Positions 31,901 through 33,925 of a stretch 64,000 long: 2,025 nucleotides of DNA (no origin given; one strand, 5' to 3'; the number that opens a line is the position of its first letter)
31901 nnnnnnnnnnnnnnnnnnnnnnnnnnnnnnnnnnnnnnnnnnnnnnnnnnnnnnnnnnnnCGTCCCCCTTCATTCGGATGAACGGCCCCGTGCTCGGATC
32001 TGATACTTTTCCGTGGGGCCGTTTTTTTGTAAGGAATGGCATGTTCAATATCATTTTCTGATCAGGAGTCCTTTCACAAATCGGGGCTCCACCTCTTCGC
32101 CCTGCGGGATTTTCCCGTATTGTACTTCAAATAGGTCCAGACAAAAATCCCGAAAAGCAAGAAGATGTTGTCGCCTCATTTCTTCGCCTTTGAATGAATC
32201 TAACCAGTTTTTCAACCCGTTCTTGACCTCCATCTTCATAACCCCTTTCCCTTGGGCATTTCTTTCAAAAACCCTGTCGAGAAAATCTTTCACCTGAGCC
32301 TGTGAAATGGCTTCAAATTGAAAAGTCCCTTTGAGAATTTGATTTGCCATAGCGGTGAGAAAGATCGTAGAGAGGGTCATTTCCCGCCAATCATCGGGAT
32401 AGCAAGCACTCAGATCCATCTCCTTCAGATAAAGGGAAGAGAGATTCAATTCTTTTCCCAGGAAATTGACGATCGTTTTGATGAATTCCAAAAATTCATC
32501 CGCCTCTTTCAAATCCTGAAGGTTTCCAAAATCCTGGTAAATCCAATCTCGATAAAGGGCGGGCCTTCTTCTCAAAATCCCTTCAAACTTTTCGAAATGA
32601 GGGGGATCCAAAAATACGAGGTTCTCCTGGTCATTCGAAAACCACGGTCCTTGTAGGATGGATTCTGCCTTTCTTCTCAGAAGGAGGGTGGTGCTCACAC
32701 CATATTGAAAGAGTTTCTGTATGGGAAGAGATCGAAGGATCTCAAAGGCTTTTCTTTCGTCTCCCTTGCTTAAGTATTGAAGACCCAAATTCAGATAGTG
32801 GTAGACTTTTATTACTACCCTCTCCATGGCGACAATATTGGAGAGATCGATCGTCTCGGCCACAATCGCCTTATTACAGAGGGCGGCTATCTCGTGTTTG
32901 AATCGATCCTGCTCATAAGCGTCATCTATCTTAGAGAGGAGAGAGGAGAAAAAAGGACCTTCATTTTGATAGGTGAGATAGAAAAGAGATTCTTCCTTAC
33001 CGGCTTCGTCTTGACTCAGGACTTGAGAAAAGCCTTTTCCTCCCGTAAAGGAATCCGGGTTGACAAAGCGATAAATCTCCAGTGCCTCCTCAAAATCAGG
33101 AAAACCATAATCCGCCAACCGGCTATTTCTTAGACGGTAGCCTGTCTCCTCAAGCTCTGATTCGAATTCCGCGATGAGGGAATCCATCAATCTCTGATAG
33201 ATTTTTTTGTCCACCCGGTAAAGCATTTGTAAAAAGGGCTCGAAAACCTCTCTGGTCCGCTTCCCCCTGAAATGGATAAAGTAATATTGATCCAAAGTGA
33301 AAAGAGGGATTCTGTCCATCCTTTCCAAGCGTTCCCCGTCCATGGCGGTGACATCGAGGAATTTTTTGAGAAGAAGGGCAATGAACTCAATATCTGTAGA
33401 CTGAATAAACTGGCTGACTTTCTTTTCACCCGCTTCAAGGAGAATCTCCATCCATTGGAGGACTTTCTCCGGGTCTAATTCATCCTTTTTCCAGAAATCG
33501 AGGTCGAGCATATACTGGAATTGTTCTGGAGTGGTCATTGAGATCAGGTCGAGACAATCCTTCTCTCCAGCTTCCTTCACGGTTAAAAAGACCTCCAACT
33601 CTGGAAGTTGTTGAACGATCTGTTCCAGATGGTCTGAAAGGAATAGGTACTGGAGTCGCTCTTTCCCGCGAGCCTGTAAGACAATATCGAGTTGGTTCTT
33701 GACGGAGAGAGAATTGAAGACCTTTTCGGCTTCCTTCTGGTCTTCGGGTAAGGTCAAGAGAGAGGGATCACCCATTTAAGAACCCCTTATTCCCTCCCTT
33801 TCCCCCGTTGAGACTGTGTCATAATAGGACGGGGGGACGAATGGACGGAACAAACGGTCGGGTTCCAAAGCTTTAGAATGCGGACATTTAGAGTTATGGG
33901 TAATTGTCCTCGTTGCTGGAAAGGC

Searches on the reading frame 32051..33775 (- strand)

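Call 65: search_protein_families(library=pfam, proteins=[window:32051-33775:-], max_evalue=1e-8)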
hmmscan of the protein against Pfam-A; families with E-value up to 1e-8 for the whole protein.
window:32051-33775:- (574 aa): 1 family
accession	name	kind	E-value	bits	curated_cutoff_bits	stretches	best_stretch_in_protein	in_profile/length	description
PF19676.4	DUF6178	-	1.8e-148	495.9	25.5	1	18-573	2-561/561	Family of unknown function (DUF6178)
